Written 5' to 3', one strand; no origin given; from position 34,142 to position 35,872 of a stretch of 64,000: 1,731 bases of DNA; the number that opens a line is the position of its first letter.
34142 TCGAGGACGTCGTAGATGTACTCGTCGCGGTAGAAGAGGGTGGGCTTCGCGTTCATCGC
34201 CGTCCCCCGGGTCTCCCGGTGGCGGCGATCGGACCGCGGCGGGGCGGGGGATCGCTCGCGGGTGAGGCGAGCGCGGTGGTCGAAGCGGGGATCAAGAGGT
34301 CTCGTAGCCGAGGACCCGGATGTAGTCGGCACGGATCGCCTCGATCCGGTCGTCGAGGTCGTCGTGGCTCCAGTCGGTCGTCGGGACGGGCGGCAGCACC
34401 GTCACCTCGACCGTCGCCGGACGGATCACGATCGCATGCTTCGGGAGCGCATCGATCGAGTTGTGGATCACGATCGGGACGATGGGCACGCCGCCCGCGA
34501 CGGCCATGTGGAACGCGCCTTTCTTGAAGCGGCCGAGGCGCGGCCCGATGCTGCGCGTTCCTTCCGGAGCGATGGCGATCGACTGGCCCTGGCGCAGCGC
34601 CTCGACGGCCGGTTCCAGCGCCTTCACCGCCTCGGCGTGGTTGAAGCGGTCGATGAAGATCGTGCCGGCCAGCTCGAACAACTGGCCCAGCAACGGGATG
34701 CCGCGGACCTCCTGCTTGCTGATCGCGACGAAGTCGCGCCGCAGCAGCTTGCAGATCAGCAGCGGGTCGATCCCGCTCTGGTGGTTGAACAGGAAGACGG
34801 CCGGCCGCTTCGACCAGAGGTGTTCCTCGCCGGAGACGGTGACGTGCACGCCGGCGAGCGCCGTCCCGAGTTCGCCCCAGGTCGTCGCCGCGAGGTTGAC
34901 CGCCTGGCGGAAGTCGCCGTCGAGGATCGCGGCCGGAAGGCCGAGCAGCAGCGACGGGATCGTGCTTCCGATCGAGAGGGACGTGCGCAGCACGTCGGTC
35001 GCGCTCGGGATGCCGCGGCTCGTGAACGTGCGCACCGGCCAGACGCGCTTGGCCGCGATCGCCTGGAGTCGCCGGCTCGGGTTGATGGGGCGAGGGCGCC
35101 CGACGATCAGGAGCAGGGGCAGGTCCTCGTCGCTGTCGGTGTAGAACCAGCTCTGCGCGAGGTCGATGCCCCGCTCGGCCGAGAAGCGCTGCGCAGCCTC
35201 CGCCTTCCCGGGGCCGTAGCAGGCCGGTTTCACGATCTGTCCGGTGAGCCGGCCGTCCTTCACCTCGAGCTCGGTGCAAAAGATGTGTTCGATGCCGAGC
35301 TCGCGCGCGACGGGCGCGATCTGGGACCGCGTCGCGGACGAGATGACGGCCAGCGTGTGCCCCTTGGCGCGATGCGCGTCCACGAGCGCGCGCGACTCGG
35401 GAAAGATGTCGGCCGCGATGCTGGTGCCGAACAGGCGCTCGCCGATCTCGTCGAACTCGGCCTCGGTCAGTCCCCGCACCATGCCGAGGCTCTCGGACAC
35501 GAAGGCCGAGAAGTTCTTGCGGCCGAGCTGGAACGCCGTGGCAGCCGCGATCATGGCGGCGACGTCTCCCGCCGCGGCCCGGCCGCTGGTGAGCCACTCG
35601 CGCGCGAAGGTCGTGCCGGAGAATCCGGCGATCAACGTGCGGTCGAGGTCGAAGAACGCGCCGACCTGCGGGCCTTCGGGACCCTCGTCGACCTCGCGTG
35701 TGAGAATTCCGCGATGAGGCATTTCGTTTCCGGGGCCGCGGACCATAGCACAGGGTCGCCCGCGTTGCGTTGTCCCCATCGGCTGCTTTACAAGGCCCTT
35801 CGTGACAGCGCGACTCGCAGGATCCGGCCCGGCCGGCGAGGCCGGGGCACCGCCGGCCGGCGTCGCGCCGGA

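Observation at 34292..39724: Compact triacylglycerol/wax-ester (Kennedy pathway) locus: HAD-IB::LPLAT fusion divergent from plsB-WS/DGAT (ATGA-coupled)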

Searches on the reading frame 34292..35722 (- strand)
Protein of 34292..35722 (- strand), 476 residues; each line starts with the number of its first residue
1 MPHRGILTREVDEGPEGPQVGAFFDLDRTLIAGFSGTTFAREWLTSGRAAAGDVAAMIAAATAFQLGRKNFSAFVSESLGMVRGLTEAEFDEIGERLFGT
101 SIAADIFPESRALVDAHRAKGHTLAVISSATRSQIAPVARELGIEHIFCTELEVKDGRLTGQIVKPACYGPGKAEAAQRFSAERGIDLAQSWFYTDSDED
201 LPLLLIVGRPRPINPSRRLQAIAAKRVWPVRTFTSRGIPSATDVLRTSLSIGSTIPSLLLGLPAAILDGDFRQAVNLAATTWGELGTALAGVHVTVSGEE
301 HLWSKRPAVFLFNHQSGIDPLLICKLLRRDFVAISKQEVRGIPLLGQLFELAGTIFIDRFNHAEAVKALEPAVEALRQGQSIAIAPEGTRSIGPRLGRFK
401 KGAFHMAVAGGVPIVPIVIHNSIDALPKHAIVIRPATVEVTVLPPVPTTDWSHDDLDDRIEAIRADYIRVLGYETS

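Call 7: search_protein_families(library=pfam, proteins=[window:34292-35722:-])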
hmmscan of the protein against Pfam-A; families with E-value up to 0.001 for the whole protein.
window:34292-35722:- (476 aa): 3 families
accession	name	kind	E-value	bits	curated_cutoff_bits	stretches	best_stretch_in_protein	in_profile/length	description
PF12710.13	HAD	-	6.8e-37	128.2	27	1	22-204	1-188/189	haloacid dehalogenase-like hydrolase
PF01553.26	Acyltransferase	-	7.5e-33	113.6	23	1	293-419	1-131/132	Acyltransferase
PF00702.32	Hydrolase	-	5.8e-08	33.8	26.4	1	22-202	4-185/191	haloacid dehalogenase-like hydrolase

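Call 8: search_protein_families(library=ncbifam, proteins=[window:34292-35722:-])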
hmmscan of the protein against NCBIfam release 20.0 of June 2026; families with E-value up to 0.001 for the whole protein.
window:34292-35722:- (476 aa): 12 families
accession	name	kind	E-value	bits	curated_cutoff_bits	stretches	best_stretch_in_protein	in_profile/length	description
TIGR01490.1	HAD-SF-IB-hyp1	subfamily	5.6e-47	160.6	98.3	1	22-218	2-201/202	HAD-IB family hydrolase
NF052360.1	HolPasePseu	equivalog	1.8e-36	125.8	280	1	22-230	4-214/218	histidinol-phosphatase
TIGR00530.1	AGP_acyltrn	subfamily_domain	7.7e-33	113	102.95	1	291-419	1-129/130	1-acylglycerol-3-phosphate O-acyltransferase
NF052359.1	HolPaseNeis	equivalog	6.1e-30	104.6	400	1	22-233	4-220/221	histidinol-phosphatase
NF011593.0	PRK15018.1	equivalog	5.8e-23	81.9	501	1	289-458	48-216/245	1-acylglycerol-3-phosphate O-acyltransferase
TIGR01488.1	HAD-SF-IB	subfamily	3.6e-21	75.9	45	1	22-206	2-176/177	HAD-IB family phosphatase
NF052553.1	LyOrLpactfOlsABRUA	equivalog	1.8e-14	53.6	300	1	279-407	40-164/263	lyso-ornithine lipid O-acyltransferase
NF006386.0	PRK08633.1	equivalog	2e-12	45.7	1221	1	293-419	428-551/1147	acyl-[ACP]--phospholipid O-acyltransferase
TIGR00338.1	serB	equivalog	9.8e-09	35.1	144.15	1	24-202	19-182/219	phosphoserine phosphatase SerB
NF052552.1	LyOrLpactfOlsARHOCB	equivalog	1.6e-07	30.6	300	1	288-405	71-182/271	lyso-ornithine lipid O-acyltransferase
NF005291.0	PRK06814.1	equivalog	3.2e-07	28.7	1349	1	293-455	440-603/1140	acyl-[ACP]--phospholipid O-acyltransferase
NF008350.0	PRK11133.1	equivalog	0.0008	18.7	413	1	108-204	184-280/324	phosphoserine phosphatase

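Call 18: find_homologous_proteins(query=window:34292-35722:-)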
Query window:34292-35722:- (476 aa): 7259 proteins with E <= 0.001 among 8000 candidates; the best 120 are listed.
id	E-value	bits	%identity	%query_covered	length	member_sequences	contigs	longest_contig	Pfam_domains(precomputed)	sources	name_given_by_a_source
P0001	5.3e-294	993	93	100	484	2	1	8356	PF00702.33,PF01553.27,PF12710.14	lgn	-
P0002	1.0e-265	900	82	99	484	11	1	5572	PF00702.33,PF01553.27,PF12710.14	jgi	jgi:putative phosphoserine phosphatase/1-acylglycerol-3-phosphate O-acyltransferase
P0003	5.8e-265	897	84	99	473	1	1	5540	PF00702.33,PF01553.27,PF12710.14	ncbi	ncbi:MAG: HAD-IB family hydrolase [Candidatus Binatia bacterium]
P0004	1.3e-263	893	83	99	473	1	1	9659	PF00702.33,PF01553.27,PF12710.14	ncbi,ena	-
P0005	1.5e-261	886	81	99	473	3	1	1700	PF00702.33,PF01553.27,PF12710.14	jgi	-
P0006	6.0e-261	884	81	99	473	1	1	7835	PF00702.33,PF01553.27,PF12710.14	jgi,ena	-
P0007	8.7e-261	884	82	99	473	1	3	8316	PF00702.33,PF01553.27,PF12710.14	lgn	-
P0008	2.2e-259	879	81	99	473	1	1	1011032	PF00702.33,PF01553.27,PF12710.14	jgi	-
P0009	3.5e-259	878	84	97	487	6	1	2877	PF00702.33,PF01553.27,PF12710.14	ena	-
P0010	1.5e-258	876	81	99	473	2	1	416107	PF00702.33,PF01553.27,PF12710.14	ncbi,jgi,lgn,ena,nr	ncbi:MAG TPA: HAD-IB family hydrolase [Candidatus Limnocylindrales bacterium]|nr:HAD-IB family hydro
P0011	3.6e-258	875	81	99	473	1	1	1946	PF00702.33,PF01553.27,PF12710.14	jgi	jgi:putative phosphoserine phosphatase / 1-acylglycerol-3-phosphate O-acyltransferase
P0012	4.8e-258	874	81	99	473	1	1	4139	PF00702.33,PF01553.27,PF12710.14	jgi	jgi:putative phosphoserine phosphatase/1-acylglycerol-3-phosphate O-acyltransferase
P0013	4.2e-257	871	80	100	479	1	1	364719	PF00702.33,PF01553.27,PF12710.14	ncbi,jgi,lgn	ncbi:MAG TPA: HAD-IB family hydrolase [Candidatus Binatia bacterium]|jgi:putative phosphoserine phos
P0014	1.5e-255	866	80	99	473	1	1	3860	PF00702.33,PF01553.27,PF12710.14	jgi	jgi:putative phosphoserine phosphatase/1-acylglycerol-3-phosphate O-acyltransferase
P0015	5.0e-255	865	81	99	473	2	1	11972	PF00702.33,PF01553.27,PF12710.14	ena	-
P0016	1.1e-252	857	79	99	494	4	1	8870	PF00702.33,PF01553.27,PF12710.14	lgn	-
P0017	5.5e-251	851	79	99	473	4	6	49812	PF00702.33,PF01553.27,PF12710.14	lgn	-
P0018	5.3e-242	822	77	98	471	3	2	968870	PF00702.33,PF01553.27,PF12710.14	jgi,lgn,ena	-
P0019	2.7e-241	819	75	99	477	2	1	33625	PF00702.33,PF01553.27,PF12710.14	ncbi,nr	ncbi:MAG TPA: HAD-IB family hydrolase [Candidatus Binatia bacterium]|nr:HAD-IB family hydrolase [Can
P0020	3.7e-221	753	71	99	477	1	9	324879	PF00702.33,PF01553.27,PF12710.14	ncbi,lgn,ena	-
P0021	1.4e-218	744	70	99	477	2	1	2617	PF00702.33,PF01553.27,PF12710.14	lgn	-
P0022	2.1e-216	737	69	99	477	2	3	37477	PF00702.33,PF01553.27,PF12710.14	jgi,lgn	-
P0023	1.1e-207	708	67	98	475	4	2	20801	PF00702.33,PF01553.27,PF12710.14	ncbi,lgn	-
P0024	5.5e-201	686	65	98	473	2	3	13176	PF00702.33,PF01553.27,PF12710.14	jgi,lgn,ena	-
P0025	3.2e-199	681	63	99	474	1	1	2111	PF00702.33,PF01553.27,PF12710.14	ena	-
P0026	3.2e-198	677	63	99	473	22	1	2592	PF00702.33,PF01553.27,PF12710.14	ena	-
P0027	8.1e-198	676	64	98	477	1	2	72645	PF00702.33,PF01553.27,PF12710.14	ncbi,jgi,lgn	-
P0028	4.6e-197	673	63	98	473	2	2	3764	PF00702.33,PF01553.27,PF12710.14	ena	-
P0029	1.4e-196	672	62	99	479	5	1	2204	PF00702.33,PF01553.27,PF12710.14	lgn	-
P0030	1.5e-196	672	63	98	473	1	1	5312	PF01553.27,PF12710.14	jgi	jgi:putative phosphoserine phosphatase / 1-acylglycerol-3-phosphate O-acyltransferase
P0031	1.6e-196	672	64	98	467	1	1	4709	PF00702.33,PF01553.27,PF12710.14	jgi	jgi:putative phosphoserine phosphatase/1-acylglycerol-3-phosphate O-acyltransferase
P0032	1.6e-196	672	62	98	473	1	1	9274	PF00702.33,PF01553.27,PF12710.14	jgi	jgi:putative phosphoserine phosphatase/1-acylglycerol-3-phosphate O-acyltransferase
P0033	5.6e-196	670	62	98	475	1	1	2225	PF00702.33,PF01553.27,PF12710.14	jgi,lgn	jgi:putative phosphoserine phosphatase/1-acylglycerol-3-phosphate O-acyltransferase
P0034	2.1e-195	668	63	98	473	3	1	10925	PF01553.27,PF12710.14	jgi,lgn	-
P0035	3.9e-195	667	62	98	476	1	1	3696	PF00702.33,PF01553.27,PF12710.14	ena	-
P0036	3.9e-195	667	63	98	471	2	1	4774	PF01553.27,PF12710.14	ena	-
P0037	9.9e-195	666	62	98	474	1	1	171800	PF00702.33,PF01553.27,PF12710.14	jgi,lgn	jgi:putative phosphoserine phosphatase/1-acylglycerol-3-phosphate O-acyltransferase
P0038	1.1e-194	666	63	98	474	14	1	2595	PF00702.33,PF01553.27,PF12710.14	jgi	jgi:putative phosphoserine phosphatase/1-acylglycerol-3-phosphate O-acyltransferase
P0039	1.7e-194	665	63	99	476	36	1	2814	PF00702.33,PF01553.27,PF12710.14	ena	-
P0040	1.9e-194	665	62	98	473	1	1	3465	PF01553.27,PF12710.14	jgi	jgi:putative phosphoserine phosphatase/1-acylglycerol-3-phosphate O-acyltransferase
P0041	2.5e-194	664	61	98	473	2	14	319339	PF00702.33,PF01553.27,PF12710.14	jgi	jgi:putative phosphoserine phosphatase/1-acylglycerol-3-phosphate O-acyltransferase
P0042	2.7e-194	664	62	98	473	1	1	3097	PF00702.33,PF01553.27,PF12710.14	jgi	jgi:putative phosphoserine phosphatase / 1-acylglycerol-3-phosphate O-acyltransferase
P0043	3.6e-194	664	63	99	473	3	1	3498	PF00702.33,PF01553.27,PF12710.14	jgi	-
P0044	9.5e-194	662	62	98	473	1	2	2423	PF00702.33,PF01553.27,PF12710.14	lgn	-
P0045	1.0e-193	662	62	98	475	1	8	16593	PF00702.33,PF01553.27,PF12710.14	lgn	-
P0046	1.4e-193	662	62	98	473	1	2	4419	PF01553.27,PF12710.14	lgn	-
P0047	1.7e-193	662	61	98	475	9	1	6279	PF00702.33,PF01553.27,PF12710.14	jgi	jgi:putative phosphoserine phosphatase/1-acylglycerol-3-phosphate O-acyltransferase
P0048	1.8e-193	662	63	98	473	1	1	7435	PF01553.27,PF12710.14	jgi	jgi:putative phosphoserine phosphatase/1-acylglycerol-3-phosphate O-acyltransferase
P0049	2.3e-193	661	62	98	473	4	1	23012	PF01553.27,PF12710.14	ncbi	-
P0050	2.6e-193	661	62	98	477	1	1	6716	PF00702.33,PF01553.27,PF12710.14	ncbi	-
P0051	3.3e-193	661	61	98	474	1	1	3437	PF00702.33,PF01553.27,PF12710.14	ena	-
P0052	3.5e-193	661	62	99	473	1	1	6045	PF01553.27,PF12710.14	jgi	-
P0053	3.6e-193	661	64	98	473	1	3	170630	PF01553.27,PF12710.14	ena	-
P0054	3.8e-193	661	62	98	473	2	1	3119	PF00702.33,PF01553.27,PF12710.14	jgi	jgi:putative phosphoserine phosphatase / 1-acylglycerol-3-phosphate O-acyltransferase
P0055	4.2e-193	660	63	98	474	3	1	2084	PF01553.27,PF12710.14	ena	-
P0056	5.8e-193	660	62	98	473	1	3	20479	PF01553.27,PF12710.14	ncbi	-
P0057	7.1e-193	660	63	99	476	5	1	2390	PF01553.27,PF12710.14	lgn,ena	-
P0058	7.9e-193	659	61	100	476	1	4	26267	PF00702.33,PF01553.27,PF12710.14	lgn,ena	-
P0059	1.1e-192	659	63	97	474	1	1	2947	PF01553.27,PF12710.14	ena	-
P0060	1.1e-192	659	62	99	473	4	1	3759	PF00702.33,PF01553.27,PF12710.14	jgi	-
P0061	1.2e-192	659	61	99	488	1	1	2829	PF00702.33,PF01553.27,PF12710.14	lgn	-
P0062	1.4e-192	659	62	98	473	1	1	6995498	PF00702.33,PF01553.27,PF12710.14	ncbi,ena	-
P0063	1.4e-192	659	63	97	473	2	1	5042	PF00702.33,PF01553.27,PF12710.14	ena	-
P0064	1.7e-192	658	62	98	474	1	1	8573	PF01553.27,PF12710.14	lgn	-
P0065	1.9e-192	658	63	97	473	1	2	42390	PF01553.27,PF12710.14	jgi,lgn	jgi:putative phosphoserine phosphatase/1-acylglycerol-3-phosphate O-acyltransferase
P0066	2.0e-192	658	63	98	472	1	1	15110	PF00702.33,PF01553.27,PF12710.14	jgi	jgi:putative phosphoserine phosphatase/1-acylglycerol-3-phosphate O-acyltransferase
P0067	2.0e-192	658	62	98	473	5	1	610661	PF00702.33,PF01553.27,PF12710.14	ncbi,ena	-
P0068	2.4e-192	658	62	98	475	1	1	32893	PF00702.33,PF01553.27,PF12710.14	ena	-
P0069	2.9e-192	658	62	98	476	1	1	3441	PF00702.33,PF01553.27,PF12710.14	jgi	jgi:putative phosphoserine phosphatase/1-acylglycerol-3-phosphate O-acyltransferase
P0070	3.1e-192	658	63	98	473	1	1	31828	PF00702.33,PF01553.27,PF12710.14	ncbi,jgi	-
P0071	4.3e-192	657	62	99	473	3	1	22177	PF01553.27,PF12710.14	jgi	jgi:putative phosphoserine phosphatase / 1-acylglycerol-3-phosphate O-acyltransferase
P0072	5.9e-192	657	63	97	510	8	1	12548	PF00702.33,PF01553.27,PF12710.14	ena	-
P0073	6.3e-192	656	62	98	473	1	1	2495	PF01553.27,PF12710.14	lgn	-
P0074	6.8e-192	656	61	98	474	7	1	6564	PF00702.33,PF01553.27,PF12710.14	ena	-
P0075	6.9e-192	656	64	95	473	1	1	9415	PF01553.27,PF12710.14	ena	-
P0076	8.3e-192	656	62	98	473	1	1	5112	PF00702.33,PF01553.27,PF12710.14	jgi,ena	-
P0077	8.4e-192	656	63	98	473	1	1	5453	PF00702.33,PF01553.27,PF12710.14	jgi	jgi:putative phosphoserine phosphatase/1-acylglycerol-3-phosphate O-acyltransferase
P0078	8.5e-192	656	63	97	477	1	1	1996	PF01553.27,PF12710.14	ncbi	ncbi:MAG: HAD-IB family hydrolase [Candidatus Binatia bacterium]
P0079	1.1e-191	656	61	98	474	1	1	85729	PF00702.33,PF01553.27,PF12710.14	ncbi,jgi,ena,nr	ncbi:MAG TPA: HAD-IB family hydrolase [Candidatus Binatia bacterium]|nr:HAD-IB family hydrolase [Can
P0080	1.1e-191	656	63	96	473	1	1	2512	PF00702.33,PF01553.27,PF12710.14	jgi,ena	-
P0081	1.2e-191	656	63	98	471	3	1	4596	PF00702.33,PF01553.27,PF12710.14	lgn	-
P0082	1.5e-191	655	63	98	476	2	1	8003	PF00702.33,PF01553.27,PF12710.14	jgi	jgi:putative phosphoserine phosphatase/1-acylglycerol-3-phosphate O-acyltransferase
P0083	2.6e-191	654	62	98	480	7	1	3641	PF00702.33,PF01553.27,PF12710.14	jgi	-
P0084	3.0e-191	654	63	97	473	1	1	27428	PF01553.27,PF12710.14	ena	-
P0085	3.4e-191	654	62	99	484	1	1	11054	PF00702.33,PF01553.27,PF12710.14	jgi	jgi:putative phosphoserine phosphatase / 1-acylglycerol-3-phosphate O-acyltransferase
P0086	3.5e-191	654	62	98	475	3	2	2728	PF00702.33,PF01553.27,PF12710.14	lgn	-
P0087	3.8e-191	654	62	98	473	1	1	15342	PF00702.33,PF01553.27,PF12710.14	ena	-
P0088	4.3e-191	654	61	99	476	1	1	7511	PF01553.27,PF12710.14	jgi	jgi:putative phosphoserine phosphatase/1-acylglycerol-3-phosphate O-acyltransferase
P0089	4.8e-191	654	61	98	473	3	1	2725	PF00702.33,PF01553.27,PF12710.14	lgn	-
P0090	6.8e-191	653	63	98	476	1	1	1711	PF01553.27,PF12710.14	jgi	jgi:putative phosphoserine phosphatase/1-acylglycerol-3-phosphate O-acyltransferase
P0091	7.7e-191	653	60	98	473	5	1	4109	PF00702.33,PF01553.27,PF12710.14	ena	-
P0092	8.2e-191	653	62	98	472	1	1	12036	PF00702.33,PF01553.27,PF12710.14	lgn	-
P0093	9.2e-191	653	61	98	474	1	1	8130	PF00702.33,PF01553.27,PF12710.14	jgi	jgi:putative phosphoserine phosphatase/1-acylglycerol-3-phosphate O-acyltransferase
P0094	1.4e-190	652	63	98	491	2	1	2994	PF01553.27,PF12710.14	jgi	jgi:putative phosphoserine phosphatase/1-acylglycerol-3-phosphate O-acyltransferase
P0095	1.6e-190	652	63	98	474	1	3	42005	PF01553.27,PF12710.14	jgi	-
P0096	1.7e-190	652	62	98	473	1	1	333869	PF00702.33,PF01553.27,PF12710.14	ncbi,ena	-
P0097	1.9e-190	652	61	98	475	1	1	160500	PF00702.33,PF01553.27,PF12710.14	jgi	-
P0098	2.0e-190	652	63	97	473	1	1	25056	PF01553.27,PF12710.14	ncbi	-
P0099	2.3e-190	651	62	98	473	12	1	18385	PF01553.27,PF12710.14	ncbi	ncbi:MAG: HAD-IB family hydrolase [Candidatus Binatia bacterium]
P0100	2.3e-190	651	63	96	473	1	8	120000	PF00702.33,PF01553.27,PF12710.14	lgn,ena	-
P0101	2.7e-190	651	62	98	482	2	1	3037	PF00702.33,PF01553.27,PF12710.14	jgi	jgi:putative phosphoserine phosphatase / 1-acylglycerol-3-phosphate O-acyltransferase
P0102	4.6e-190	650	61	98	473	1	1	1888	PF00702.33,PF01553.27,PF12710.14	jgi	jgi:putative phosphoserine phosphatase/1-acylglycerol-3-phosphate O-acyltransferase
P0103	4.9e-190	650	63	97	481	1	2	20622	PF00702.33,PF01553.27,PF12710.14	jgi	jgi:putative phosphoserine phosphatase/1-acylglycerol-3-phosphate O-acyltransferase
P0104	6.4e-190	650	62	96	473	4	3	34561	PF01553.27,PF12710.14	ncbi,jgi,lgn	jgi:putative phosphoserine phosphatase/1-acylglycerol-3-phosphate O-acyltransferase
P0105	6.5e-190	650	63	95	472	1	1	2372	PF00702.33,PF01553.27,PF12710.14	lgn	-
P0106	1.0e-189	649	62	98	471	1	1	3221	PF00702.33,PF01553.27,PF12710.14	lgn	-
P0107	2.1e-189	648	61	99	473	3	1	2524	PF00702.33,PF01553.27,PF12710.14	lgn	-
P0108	2.2e-189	648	60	98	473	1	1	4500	PF00702.33,PF01553.27,PF12710.14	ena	-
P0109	2.5e-189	648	60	98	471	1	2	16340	PF00702.33,PF01553.27,PF12710.14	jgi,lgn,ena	-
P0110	3.6e-189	647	62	98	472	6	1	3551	PF00702.33,PF01553.27,PF12710.14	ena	-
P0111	3.6e-189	647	63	97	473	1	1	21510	PF01553.27,PF12710.14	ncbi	-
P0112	3.6e-189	647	61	98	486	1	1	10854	PF00702.33,PF01553.27,PF12710.14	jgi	jgi:putative phosphoserine phosphatase/1-acylglycerol-3-phosphate O-acyltransferase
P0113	3.8e-189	647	62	98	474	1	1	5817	PF00702.33,PF01553.27,PF12710.14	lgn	-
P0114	4.1e-189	647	60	99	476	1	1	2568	PF00702.33,PF01553.27,PF12710.14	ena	-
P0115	4.1e-189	647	62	96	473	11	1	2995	PF01553.27,PF12710.14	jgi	-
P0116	4.9e-189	647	61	99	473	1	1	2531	PF00702.33,PF01553.27,PF12710.14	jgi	jgi:putative phosphoserine phosphatase/1-acylglycerol-3-phosphate O-acyltransferase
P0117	5.2e-189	647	60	98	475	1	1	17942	PF00702.33,PF01553.27,PF12710.14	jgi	-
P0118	5.9e-189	647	60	98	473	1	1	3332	PF00702.33,PF01553.27,PF12710.14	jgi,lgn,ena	-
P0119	6.3e-189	647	62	98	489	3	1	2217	PF00702.33,PF01553.27,PF12710.14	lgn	-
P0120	6.9e-189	646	62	98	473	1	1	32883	PF00702.33,PF01553.27,PF12710.14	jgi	jgi:putative phosphoserine phosphatase/1-acylglycerol-3-phosphate O-acyltransferase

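Call 23: find_encoding_contigs(protein=P0062, flank=8000, max_places=2)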
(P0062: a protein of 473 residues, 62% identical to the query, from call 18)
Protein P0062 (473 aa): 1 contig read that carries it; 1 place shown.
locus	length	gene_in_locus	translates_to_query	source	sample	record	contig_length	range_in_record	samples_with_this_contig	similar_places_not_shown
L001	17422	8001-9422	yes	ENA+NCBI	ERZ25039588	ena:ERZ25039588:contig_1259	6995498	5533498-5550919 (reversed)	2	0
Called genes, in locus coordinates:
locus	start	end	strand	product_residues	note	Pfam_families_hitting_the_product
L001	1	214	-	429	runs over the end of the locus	PF00375:SDF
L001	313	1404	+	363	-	PF18306:LDcluster4, PF03641:Lysine_decarbox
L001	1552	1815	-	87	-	-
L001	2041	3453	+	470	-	PF07969:Amidohydro_3 (faint), PF01979:Amidohydro_1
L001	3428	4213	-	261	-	PF05448:AXE1, PF01738:DLH, PF02129:Peptidase_S15 (faint), PF00561:Abhydrolase_1 (weak), PF12146:Hydrolase_4 (faint), PF00326:Peptidase_S9 (weak), PF08840:BAAT_C (faint)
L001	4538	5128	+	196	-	PF01121:CoaE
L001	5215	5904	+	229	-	PF00440:TetR_N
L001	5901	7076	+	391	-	PF00355:Rieske, PF00848:Ring_hydroxyl_A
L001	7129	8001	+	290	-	PF00378:ECH_1, PF16113:ECH_2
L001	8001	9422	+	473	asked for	PF00702:Hydrolase (weak), PF12710:HAD, PF01553:Acyltransferase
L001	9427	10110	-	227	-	PF00891:Methyltransf_2, PF01209:Ubie_methyltran, PF13489:Methyltransf_23, PF05175:MTS, PF13847:Methyltransf_31, PF08241:Methyltransf_11, PF08242:Methyltransf_12, PF13649:Methyltransf_25, +3 more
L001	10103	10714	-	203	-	PF04191:PEMT, PF04140:ICMT (weak)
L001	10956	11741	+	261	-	PF08704:GCD14 (faint)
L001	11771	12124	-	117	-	PF13237:Fer4_10 (weak), PF14697:Fer4_21 (faint), PF12838:Fer4_7, PF13187:Fer4_9 (weak), PF00037:Fer4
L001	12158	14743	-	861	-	PF05762:VWA_CoxE (faint), PF13519:VWA_2, PF07090:GATase1_like (faint), PF00092:VWA, PF13519:VWA_2, PF13768:VWA_3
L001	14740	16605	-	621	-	PF07584:BatA, PF13519:VWA_2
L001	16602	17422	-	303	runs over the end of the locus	PF01882:DUF58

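Call 24: find_encoding_contigs(protein=P0018, flank=8000, max_places=2)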
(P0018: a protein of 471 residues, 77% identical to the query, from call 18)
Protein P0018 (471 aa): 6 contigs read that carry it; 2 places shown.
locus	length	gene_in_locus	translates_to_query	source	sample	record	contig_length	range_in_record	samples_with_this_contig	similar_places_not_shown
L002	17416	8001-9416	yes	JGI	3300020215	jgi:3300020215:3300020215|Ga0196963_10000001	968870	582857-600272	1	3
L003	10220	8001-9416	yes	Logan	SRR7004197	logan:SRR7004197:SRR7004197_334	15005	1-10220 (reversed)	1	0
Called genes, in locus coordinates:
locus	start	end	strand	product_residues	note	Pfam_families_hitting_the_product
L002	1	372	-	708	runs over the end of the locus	PF13191:AAA_16 (weak), PF13401:AAA_22, PF05036:SPOR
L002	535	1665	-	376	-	PF21694:DNA_pol3_delta_C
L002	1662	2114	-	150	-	PF03061:4HBT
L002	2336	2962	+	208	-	PF00440:TetR_N, PF17925:TetR_C_20 (weak)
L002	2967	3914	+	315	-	PF00355:Rieske, PF19298:KshA_C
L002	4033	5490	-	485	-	PF03007:WS_DGAT_cat, PF06974:WS_DGAT_C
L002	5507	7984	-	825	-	PF01553:Acyltransferase, PF19277:GPAT_C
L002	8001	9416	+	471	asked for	PF00702:Hydrolase, PF12710:HAD, PF01553:Acyltransferase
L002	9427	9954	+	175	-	PF00903:Glyoxalase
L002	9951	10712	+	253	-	PF00106:adh_short, PF23441:SDR (weak), PF08659:KR (weak), PF13561:adh_short_C2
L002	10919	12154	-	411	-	PF07690:MFS_1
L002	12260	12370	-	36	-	-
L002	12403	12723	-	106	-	PF02627:CMD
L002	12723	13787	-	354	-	PF00389:2-Hacid_dh, PF02826:2-Hacid_dh_C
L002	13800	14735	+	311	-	PF08450:SGL, PF03088:Str_synth (weak)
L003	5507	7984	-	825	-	PF01553:Acyltransferase, PF19277:GPAT_C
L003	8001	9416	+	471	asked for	PF00702:Hydrolase, PF12710:HAD, PF01553:Acyltransferase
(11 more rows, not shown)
